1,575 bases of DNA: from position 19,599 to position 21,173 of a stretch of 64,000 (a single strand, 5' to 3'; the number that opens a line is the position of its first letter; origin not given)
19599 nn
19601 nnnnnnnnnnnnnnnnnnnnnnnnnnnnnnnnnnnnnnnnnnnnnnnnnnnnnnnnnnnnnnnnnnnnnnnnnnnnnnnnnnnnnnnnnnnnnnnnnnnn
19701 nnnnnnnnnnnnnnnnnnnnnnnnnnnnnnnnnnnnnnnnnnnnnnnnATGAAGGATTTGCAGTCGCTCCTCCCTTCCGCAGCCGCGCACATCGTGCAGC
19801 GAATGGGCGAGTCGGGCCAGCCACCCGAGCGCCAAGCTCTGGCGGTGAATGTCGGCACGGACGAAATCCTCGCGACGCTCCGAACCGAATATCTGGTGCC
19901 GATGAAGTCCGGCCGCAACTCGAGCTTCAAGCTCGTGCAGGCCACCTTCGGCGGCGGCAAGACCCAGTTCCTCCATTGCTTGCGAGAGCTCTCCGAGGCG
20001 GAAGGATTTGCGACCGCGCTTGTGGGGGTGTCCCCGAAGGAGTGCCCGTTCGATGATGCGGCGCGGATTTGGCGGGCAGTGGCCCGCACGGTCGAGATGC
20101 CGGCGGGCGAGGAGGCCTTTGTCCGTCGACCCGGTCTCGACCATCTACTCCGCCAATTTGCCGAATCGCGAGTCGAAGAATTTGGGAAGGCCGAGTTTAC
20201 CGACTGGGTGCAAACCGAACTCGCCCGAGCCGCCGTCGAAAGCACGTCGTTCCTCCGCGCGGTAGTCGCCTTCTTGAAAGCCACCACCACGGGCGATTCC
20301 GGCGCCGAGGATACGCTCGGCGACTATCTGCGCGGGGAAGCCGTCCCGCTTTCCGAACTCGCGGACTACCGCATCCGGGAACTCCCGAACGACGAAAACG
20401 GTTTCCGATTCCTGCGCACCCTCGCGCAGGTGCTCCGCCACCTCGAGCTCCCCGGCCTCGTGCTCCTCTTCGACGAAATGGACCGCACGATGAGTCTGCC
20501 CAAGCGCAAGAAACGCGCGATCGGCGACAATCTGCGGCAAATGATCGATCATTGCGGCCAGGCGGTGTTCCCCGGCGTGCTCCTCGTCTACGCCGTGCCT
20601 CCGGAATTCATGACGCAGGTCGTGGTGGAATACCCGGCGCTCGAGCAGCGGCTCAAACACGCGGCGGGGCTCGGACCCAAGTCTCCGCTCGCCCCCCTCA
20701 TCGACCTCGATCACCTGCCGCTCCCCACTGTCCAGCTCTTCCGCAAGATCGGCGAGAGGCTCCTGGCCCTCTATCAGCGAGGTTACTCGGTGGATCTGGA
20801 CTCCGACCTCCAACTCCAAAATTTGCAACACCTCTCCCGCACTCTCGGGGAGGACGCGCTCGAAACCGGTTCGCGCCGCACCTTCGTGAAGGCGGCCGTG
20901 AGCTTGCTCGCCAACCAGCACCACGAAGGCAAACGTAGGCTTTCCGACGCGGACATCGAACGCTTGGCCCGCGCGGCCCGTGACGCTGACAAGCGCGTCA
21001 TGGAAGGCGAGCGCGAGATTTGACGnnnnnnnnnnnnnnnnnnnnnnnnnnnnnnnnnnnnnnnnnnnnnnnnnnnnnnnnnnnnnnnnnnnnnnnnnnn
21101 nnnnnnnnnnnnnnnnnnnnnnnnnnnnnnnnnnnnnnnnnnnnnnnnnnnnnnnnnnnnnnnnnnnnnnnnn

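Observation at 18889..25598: Tightly coupled five-gene cassette: unknown protein, two BrxD-like P-loop NTPases, an Lhr/BrxHI-like helicase and a membrane alpha/beta hydrolase; candidate undescribed defence-like system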

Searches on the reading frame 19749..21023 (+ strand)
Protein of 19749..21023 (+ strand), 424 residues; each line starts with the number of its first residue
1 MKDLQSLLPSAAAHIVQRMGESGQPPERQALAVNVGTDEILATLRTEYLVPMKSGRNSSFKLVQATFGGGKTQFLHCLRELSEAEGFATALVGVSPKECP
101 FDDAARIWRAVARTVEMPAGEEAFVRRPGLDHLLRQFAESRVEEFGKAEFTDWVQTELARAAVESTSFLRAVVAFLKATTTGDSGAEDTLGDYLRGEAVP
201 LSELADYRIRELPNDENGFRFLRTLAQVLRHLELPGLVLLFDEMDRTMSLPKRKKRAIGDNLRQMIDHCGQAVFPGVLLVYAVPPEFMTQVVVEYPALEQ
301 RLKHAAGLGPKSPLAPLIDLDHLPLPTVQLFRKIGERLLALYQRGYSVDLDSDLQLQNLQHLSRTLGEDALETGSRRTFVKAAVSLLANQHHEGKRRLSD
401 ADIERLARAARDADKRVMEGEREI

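Call 8: search_protein_families(library=pfam, proteins=[window:19749-21023:+], max_evalue=0.1)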
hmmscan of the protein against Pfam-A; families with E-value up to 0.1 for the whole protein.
window:19749-21023:+ (424 aa): 2 families
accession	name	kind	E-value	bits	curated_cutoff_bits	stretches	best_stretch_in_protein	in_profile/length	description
PF10923.14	BrxC_BrxD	-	1.2e-31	110.5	22.2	1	13-391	7-399/414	BREX system ATP-binding protein BrxC/D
PF13401.12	AAA_22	-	0.018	15.8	27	0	62-139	9-77/130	AAA domain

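Call 9: search_protein_families(library=padloc, proteins=[window:19749-21023:+], max_evalue=0.1)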
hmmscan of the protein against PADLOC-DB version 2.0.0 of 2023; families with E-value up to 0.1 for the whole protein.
window:19749-21023:+ (424 aa): 2 families
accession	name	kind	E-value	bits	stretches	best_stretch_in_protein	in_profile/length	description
PDLC02494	BrxD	-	7.3e-24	82.7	1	14-347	11-351/440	BrxD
PDLC03959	SngB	-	1.4e-12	45.4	1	22-397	20-410/439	-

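Call 10: search_protein_families(library=ncbifam, proteins=[window:19749-21023:+], max_evalue=0.1)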
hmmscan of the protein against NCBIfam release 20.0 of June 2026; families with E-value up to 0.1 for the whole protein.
window:19749-21023:+ (424 aa): 1 family
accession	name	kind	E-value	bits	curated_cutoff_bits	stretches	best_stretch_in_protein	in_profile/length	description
NF033438.1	BREX_BrxD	equivalog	1.7e-23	83.4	350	1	14-347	7-347/423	BREX system ATP-binding protein BrxD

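Call 65: search_solved_structures(query=window:19749-21023:+, max_evalue=1)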
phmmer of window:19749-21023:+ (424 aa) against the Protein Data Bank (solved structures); distinct sequences matched with E-value up to 1: 1.
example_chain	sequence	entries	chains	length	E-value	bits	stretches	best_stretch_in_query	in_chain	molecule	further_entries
2p67_A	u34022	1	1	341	0.17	14.2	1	58-266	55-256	LAO/AO transport system kinase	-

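Call 69: find_homologous_proteins(query=window:19749-21023:+, max_evalue=0.00001)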
Query window:19749-21023:+ (424 aa): 236 proteins with E <= 0.00001 among 8000 candidates; the best 120 are listed.
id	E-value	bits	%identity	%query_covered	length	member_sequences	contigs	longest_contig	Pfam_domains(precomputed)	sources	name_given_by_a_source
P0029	2.2e-271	918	98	100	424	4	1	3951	PF10923.15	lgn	-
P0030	2.1e-182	625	67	100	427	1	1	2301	PF10923.15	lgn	-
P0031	5.9e-176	603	65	100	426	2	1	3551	PF10923.15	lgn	-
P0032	7.5e-176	603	66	100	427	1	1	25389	PF10923.15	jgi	jgi:hypothetical protein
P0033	7.7e-172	590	65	100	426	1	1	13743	PF10923.15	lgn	-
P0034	1.8e-171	589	65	100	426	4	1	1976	PF10923.15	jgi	jgi:hypothetical protein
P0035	1.3e-156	540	60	100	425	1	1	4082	PF10923.15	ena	-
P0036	1.7e-147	510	59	95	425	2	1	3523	PF10923.15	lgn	-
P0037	1.9e-147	510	58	98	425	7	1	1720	PF10923.15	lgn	-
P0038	4.9e-147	508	58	98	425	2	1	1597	PF10923.15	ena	-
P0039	5.4e-146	505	58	99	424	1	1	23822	PF10923.15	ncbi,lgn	ncbi:MAG: DUF2791 family P-loop domain-containing protein [Planctomycetota bacterium]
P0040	3.7e-145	502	58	98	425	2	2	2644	PF10923.15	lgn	-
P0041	8.3e-145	501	58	97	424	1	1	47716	PF10923.15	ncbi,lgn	-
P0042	1.6e-144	500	58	98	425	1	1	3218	PF10923.15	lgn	-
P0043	9.6e-144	497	57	99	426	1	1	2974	PF10923.15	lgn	-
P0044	1.8e-143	497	60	93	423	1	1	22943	PF10923.15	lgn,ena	-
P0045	4.5e-141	489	55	100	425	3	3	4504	PF10923.15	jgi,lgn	jgi:hypothetical protein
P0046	1.4e-140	487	57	99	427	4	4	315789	PF10923.15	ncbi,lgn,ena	-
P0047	9.8e-140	484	57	97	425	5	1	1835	PF10923.15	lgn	-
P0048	4.8e-139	482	56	99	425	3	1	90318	PF10923.15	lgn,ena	-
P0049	9.6e-139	481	54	98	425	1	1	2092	PF10923.15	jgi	jgi:hypothetical protein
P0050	1.2e-138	481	56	100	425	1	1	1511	PF10923.15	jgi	-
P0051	1.4e-138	480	57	97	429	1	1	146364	PF10923.15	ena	-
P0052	3.3e-138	479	55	100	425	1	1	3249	PF10923.15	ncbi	-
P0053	3.3e-138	479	55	98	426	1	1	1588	PF10923.15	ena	-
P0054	7.4e-138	478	55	100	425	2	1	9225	PF10923.15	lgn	-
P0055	8.1e-138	478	56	99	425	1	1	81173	PF10923.15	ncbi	-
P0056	2.4e-137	476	57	96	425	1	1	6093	PF10923.15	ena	-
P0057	2.4e-137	476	55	97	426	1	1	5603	PF10923.15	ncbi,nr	ncbi:MAG: DUF2791 family P-loop domain-containing protein [Planctomycetes bacterium]|nr:DUF2791 fami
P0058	2.5e-137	476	55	98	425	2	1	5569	PF10923.15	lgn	-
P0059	9.8e-137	474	54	100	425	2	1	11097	PF10923.15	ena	-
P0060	1.1e-136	474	56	98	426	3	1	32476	PF10923.15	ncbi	-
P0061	3.7e-136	472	56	94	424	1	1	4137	PF10923.15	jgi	jgi:hypothetical protein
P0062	4.4e-136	472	55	98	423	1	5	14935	PF10923.15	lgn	-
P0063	5.9e-136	472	53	100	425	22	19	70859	PF10923.15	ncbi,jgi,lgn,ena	jgi:hypothetical protein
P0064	6.0e-136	472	53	100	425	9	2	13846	PF10923.15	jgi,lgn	jgi:hypothetical protein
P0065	9.4e-136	471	54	98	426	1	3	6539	PF10923.15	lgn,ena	-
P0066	1.4e-135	471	54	100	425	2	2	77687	PF10923.15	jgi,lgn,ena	-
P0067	2.5e-135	470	54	99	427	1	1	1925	PF10923.15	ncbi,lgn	-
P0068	6.8e-135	468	55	98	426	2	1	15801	PF10923.15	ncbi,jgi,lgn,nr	ncbi:MAG: hypothetical protein FJ265_08265 [Planctomycetes bacterium]|nr:hypothetical protein [Planc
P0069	1.3e-134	467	55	100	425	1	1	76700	PF10923.15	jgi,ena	-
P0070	1.7e-134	467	55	100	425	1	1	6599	PF10923.15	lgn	-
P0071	1.9e-134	467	55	94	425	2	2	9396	PF10923.15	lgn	-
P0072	5.1e-134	465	56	98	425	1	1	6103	PF10923.15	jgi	jgi:hypothetical protein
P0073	2.2e-133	463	57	95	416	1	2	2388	PF10923.15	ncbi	-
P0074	2.8e-133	463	57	95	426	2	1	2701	PF10923.15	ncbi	-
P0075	3.1e-133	463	56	98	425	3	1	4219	PF10923.15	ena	-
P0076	3.3e-133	463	53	100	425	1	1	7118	PF10923.15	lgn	-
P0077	5.0e-133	462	55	99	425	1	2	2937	PF10923.15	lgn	-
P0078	5.2e-133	462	56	98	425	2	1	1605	PF10923.15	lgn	-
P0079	6.3e-133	462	54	97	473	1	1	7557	PF10923.15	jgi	jgi:hypothetical protein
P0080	7.3e-133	462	55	99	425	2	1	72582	PF10923.15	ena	-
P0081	9.9e-133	461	54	99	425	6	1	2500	PF10923.15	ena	-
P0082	1.6e-132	460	54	99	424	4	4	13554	PF10923.15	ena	-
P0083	1.8e-132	460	55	99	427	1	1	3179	PF10923.15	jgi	jgi:hypothetical protein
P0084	3.4e-132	459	54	97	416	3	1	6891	PF10923.15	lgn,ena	-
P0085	3.8e-131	456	57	94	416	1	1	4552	PF10923.15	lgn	-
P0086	4.2e-131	456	54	99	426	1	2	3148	PF10923.15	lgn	-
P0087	1.0e-130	455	54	100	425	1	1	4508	PF10923.15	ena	-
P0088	2.4e-130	453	53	98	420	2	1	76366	PF10923.15,PF13401.13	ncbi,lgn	-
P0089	2.6e-130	453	54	100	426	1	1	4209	PF10923.15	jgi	jgi:hypothetical protein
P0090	2.6e-130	453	56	95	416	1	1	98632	PF10923.15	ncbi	-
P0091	6.4e-130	452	56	91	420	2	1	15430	PF10923.15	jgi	-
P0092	8.9e-130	451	52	100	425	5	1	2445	PF10923.15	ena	-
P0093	9.6e-130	451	55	95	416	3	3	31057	PF10923.15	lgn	-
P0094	1.3e-129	451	54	99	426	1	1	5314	PF10923.15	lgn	-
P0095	1.7e-129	451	52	100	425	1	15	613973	PF10923.15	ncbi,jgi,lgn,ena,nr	ncbi:MAG: BREX system ATP-binding domain-containing protein [bacterium]|jgi:hypothetical protein|nr:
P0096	2.0e-129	450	56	94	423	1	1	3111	PF10923.15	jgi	jgi:hypothetical protein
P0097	4.3e-129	449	54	99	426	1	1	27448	PF10923.15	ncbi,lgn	-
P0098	4.6e-129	449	53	99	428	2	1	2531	PF10923.15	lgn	-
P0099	5.1e-129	449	53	100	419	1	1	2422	PF10923.15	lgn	-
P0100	5.4e-129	449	55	97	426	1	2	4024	PF10923.15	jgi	jgi:hypothetical protein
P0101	8.9e-129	448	54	100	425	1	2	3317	PF10923.15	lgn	-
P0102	9.8e-129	448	53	97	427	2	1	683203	PF10923.15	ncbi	ncbi:MAG: DUF2791 family P-loop domain-containing protein [Planctomycetota bacterium]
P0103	1.1e-128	448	54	100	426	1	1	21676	PF10923.15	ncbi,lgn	-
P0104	1.9e-128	447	54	99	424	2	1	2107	PF10923.15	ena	-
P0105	3.6e-128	446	54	92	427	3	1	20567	PF10923.15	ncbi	-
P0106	6.4e-128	445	53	98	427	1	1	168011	PF10923.15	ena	-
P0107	7.1e-128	445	56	92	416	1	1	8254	PF10923.15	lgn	-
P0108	7.4e-128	445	52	98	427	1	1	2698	PF10923.15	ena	-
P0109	7.6e-128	445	54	96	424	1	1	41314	PF10923.15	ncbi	-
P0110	1.2e-127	444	54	92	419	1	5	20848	PF10923.15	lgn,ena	-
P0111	1.2e-127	444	54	97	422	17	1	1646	PF10923.15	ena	-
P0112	1.3e-127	444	51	100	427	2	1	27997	PF10923.15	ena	-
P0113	1.8e-127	444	53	99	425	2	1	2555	PF10923.15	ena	-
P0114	3.0e-127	443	54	97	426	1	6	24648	PF10923.15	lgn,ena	-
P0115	3.3e-127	443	53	100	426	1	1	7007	PF10923.15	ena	-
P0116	1.0e-126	441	51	99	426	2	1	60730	PF10923.15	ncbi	-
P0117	1.0e-126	441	55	92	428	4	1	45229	PF10923.15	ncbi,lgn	-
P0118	1.1e-126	441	55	93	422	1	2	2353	PF10923.15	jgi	jgi:P-loop Domain of unknown function (DUF2791)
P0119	1.2e-126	441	53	96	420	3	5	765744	PF10923.15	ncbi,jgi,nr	ncbi:MAG: DUF2791 family P-loop domain-containing protein [Planctomycetes bacterium]|nr:DUF2791 fami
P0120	2.6e-126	440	52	97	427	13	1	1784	PF10923.15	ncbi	-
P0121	4.5e-126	439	56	94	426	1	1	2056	PF10923.15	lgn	-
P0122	5.2e-126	439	53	98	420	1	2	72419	PF10923.15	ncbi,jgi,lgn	ncbi:MAG: hypothetical protein ACI841_000759 [Planctomycetota bacterium]|jgi:hypothetical protein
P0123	5.7e-126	439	54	97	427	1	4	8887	PF10923.15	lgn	-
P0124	6.3e-126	439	54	95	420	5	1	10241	PF10923.15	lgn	-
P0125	1.6e-124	434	53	94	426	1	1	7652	PF10923.15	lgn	-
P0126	1.7e-124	434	51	94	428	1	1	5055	PF10923.15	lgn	-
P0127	3.4e-124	433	54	95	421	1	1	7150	PF10923.15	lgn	-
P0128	5.2e-124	432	54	94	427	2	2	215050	PF10923.15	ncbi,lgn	ncbi:MAG: BREX system ATP-binding domain-containing protein [Planctomycetota bacterium]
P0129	5.3e-124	432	53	97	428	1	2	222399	PF10923.15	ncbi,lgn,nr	ncbi:MAG: DUF2791 family P-loop domain-containing protein [Deltaproteobacteria bacterium]|nr:DUF2791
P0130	6.5e-124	432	55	89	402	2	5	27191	PF10923.15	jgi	-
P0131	1.1e-123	431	52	97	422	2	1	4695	PF10923.15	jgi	jgi:hypothetical protein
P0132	1.2e-123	431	51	99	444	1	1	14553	PF10923.15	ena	-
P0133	2.3e-123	430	51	97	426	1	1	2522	PF10923.15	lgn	-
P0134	2.5e-123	430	53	97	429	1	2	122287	PF10923.15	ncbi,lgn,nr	ncbi:MAG: DUF2791 family P-loop domain-containing protein [Deltaproteobacteria bacterium]|nr:DUF2791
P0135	3.2e-123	430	51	97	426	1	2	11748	PF10923.15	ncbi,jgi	ncbi:MAG: hypothetical protein ACI97A_003695 [Planctomycetota bacterium]|jgi:hypothetical protein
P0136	8.2e-123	429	52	95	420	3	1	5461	PF10923.15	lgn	-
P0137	5.7e-122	426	52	98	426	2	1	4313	PF10923.15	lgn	-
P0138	9.0e-122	425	54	98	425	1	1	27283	PF10923.15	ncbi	-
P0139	1.2e-121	425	53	92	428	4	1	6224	PF10923.15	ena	-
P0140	1.7e-121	424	52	95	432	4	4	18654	PF10923.15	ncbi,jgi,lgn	jgi:hypothetical protein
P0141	2.4e-121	424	53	93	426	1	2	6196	PF10923.15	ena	-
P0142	7.2e-121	422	53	96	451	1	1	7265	PF10923.15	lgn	-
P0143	8.1e-121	422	50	96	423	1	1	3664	PF10923.15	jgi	-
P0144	1.3e-120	421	50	100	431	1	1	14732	PF10923.15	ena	-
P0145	2.3e-120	420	52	95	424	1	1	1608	PF10923.15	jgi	jgi:hypothetical protein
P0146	2.3e-120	420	51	93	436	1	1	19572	PF10923.15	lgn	-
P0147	2.3e-120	420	52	95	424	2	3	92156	PF10923.15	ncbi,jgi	jgi:bacteriophage exclusion system BrxC/D-like protein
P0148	3.1e-120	420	51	97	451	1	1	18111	PF10923.15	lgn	-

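Call 89: search_protein_families(library=phrogs, proteins=[window:19749-21023:+], max_evalue=0.01)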
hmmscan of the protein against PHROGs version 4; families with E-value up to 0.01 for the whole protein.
window:19749-21023:+ (424 aa): 0 families

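Call 95: search_dna_similar(query=window:19749-21023:+, collection=plasmids, mode=protein, max_evalue=0.001, max_rows=25)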
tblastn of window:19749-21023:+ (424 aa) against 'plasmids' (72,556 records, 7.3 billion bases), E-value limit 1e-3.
Records with a match: 23; places in all: 25; records where one place covers at least 80% of the query: 0.
Best place of each record, by identity: <60% 23.
By first word of the organism name: Klebsiella 12; Rhodococcus 1; Polaromonas 1; Azospirillum 1; Deinococcus 1; Nonomuraea 1; Sphaerotilus 1; Candidatus 1; Burkholderia 1; Arthrobacter 1; and 2 more.
By predicted mobility (MOB-suite, as given by PLSDB): non-mobilizable 21; conjugative 2.
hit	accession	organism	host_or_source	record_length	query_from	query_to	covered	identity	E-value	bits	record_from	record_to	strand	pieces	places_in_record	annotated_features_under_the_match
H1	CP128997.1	Rhodococcus opacus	sludge,sludge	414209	6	321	75%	27.6%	2e-8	64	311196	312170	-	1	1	brxD: BREX system ATP-binding protein BrxD | pglZ: BREX-2 system phosphatase PglZ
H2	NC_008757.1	Polaromonas naphthalenivorans CJ2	-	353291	23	302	66%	29.2%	5e-9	66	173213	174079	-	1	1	brxD: BREX system ATP-binding protein BrxD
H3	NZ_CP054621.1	Azospirillum oryzae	cell culture,soil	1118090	52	345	69%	27.5%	2e-10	71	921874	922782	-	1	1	record has no annotation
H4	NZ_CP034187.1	Deinococcus psychrotolerans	whole organism,R2A medium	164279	12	314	71%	26.4%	1e-11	74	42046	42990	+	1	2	BREX system ATP-binding domain-containing protein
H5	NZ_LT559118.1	Nonomuraea gerenzanensis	-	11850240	4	327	76%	24.3%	9e-6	56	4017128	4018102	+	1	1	none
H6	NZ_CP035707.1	Sphaerotilus sulfidivorans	cell culture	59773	30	302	64%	28.8%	6e-7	59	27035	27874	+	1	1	brxD: BREX system ATP-binding protein BrxD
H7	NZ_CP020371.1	Candidatus Thiodictyon syntrophicum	meromictic lake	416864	23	288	63%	28.5%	3e-7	61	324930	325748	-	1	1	brxD: BREX system ATP-binding protein BrxD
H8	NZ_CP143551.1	Burkholderia multivorans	Homo sapiens,bronchoalveolar lavage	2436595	2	336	79%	22.3%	8e-4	50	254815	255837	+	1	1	none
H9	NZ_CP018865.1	Arthrobacter crystallopoietes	single cell,soil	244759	2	303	71%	21.3%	6e-4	50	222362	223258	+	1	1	ATP-binding protein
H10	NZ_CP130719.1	Streptomyces sp. NBC_01334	-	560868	57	302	58%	25.7%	1e-8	65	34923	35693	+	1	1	brxD: BREX system ATP-binding protein BrxD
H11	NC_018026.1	Desulfomonile tiedjei DSM 6799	sewage sludge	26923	12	346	79%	18.5%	3e-6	57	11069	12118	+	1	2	BREX system ATP-binding domain-containing protein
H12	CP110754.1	Klebsiella pneumoniae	Homo sapiens,blood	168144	58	302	58%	21.7%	1e-3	49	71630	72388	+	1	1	ATP-binding protein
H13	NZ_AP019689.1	Klebsiella quasipneumoniae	-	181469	58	302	58%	21.7%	1e-3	49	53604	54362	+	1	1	ATP-binding protein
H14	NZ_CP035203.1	Klebsiella pneumoniae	Homo sapiens,stool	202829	58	302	58%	21.7%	1e-3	49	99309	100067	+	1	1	ATP-binding protein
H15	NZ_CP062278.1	Klebsiella pneumoniae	swine,single cell,oropharyngeal sample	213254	58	302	58%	21.7%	1e-3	49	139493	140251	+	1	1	ATP-binding protein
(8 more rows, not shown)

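Call 96: get_annotated_region(hit=H4, flank=7000)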
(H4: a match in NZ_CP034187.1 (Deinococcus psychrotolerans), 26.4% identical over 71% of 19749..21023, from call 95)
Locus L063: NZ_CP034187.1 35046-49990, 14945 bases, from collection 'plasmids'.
description: Deinococcus psychrotolerans strain S14-83 plasmid unnamed3, complete sequence
organism: Deinococcus psychrotolerans (NCBI taxid 2489213)
taxonomy: Bacteria; Deinococcota; Deinococci; Deinococcales; Deinococcaceae; Deinococcus; Deinococcus psychrotolerans
host: -; source: whole organism,R2A medium; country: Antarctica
typing (MOB-suite, as given by PLSDB): non-mobilizable
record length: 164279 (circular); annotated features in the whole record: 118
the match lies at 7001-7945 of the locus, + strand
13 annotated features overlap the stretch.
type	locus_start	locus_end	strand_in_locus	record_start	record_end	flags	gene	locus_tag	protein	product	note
CDS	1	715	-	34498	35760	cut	-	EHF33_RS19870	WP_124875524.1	VWA domain-containing protein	-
CDS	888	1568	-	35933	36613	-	-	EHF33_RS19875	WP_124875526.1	MerR family transcriptional regulator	GO:0006355 - regulation of DNA-templated transcription [Evidence IEA]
CDS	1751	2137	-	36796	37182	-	-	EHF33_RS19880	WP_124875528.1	hypothetical protein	-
CDS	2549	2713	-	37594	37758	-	-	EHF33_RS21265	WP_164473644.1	hypothetical protein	-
CDS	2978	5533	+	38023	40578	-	-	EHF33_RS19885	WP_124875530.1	hypothetical protein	-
CDS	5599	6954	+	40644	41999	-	-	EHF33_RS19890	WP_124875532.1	hypothetical protein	-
CDS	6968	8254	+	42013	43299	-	-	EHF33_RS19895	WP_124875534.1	BREX system ATP-binding domain-containing protein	-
CDS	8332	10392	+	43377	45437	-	-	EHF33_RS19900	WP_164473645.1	DEAD/DEAH box helicase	-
CDS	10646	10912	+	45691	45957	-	-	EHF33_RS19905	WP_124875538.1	HNH endonuclease signature motif containing protein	-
CDS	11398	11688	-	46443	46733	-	-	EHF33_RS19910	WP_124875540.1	hypothetical protein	-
CDS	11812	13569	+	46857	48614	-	-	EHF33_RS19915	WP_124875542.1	hypothetical protein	-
CDS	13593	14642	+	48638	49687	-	-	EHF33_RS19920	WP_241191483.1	BREX system ATP-binding domain-containing protein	-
CDS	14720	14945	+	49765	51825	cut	-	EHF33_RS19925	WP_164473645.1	DEAD/DEAH box helicase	-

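Call 97: get_annotated_region(hit=H11, flank=7000)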
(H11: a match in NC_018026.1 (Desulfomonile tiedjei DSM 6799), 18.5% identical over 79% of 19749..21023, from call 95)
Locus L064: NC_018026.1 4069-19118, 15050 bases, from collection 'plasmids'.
description: Desulfomonile tiedjei DSM 6799 plasmid pDESTI.01, complete sequence
organism: Desulfomonile tiedjei DSM 6799 (NCBI taxid 706587)
taxonomy: Bacteria; Thermodesulfobacteriota; Desulfomonilia; Desulfomonilales; Desulfomonilaceae; Desulfomonile; Desulfomonile tiedjei; Desulfomonile tiedjei DSM 6799
host: -; source: sewage sludge; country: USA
typing (MOB-suite, as given by PLSDB): non-mobilizable
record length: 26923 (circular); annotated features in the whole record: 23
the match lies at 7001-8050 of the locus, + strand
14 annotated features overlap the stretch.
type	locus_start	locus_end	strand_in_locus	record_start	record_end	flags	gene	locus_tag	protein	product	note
CDS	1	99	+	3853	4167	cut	-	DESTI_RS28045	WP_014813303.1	hypothetical protein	-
CDS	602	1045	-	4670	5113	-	rnhA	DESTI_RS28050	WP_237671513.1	ribonuclease HI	-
CDS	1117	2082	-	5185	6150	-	-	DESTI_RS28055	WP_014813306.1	nucleotidyl transferase AbiEii/AbiGii toxin family protein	-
CDS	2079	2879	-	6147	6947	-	-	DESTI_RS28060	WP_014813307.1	type IV toxin-antitoxin system AbiEi family antitoxin domain-containing protein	-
CDS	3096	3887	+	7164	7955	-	-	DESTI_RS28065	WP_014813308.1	ParA family protein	-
CDS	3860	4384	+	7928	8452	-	-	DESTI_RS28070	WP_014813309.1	hypothetical protein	-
CDS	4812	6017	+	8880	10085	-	-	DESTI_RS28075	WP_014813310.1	helix-turn-helix domain-containing protein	-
CDS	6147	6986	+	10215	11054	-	-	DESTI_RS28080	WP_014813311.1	hypothetical protein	-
CDS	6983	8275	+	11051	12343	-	-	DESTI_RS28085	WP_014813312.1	BREX system ATP-binding domain-containing protein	-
CDS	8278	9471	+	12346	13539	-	-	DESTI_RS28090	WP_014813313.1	BREX system ATP-binding domain-containing protein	-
CDS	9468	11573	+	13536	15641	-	-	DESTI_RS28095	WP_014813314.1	DEAD/DEAH box helicase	-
CDS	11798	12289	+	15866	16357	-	-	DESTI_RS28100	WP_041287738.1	DUF3124 domain-containing protein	-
CDS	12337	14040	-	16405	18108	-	-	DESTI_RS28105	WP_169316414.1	cation:proton antiporter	GO:0006812 - monoatomic cation transport [Evidence IEA]; GO:1902600 - proton transmembrane transport [Evidence IEA]; ...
CDS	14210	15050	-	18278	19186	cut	secF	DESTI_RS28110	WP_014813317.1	protein translocase subunit SecF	GO:0043952 - protein transport by the Sec complex [Evidence IEA]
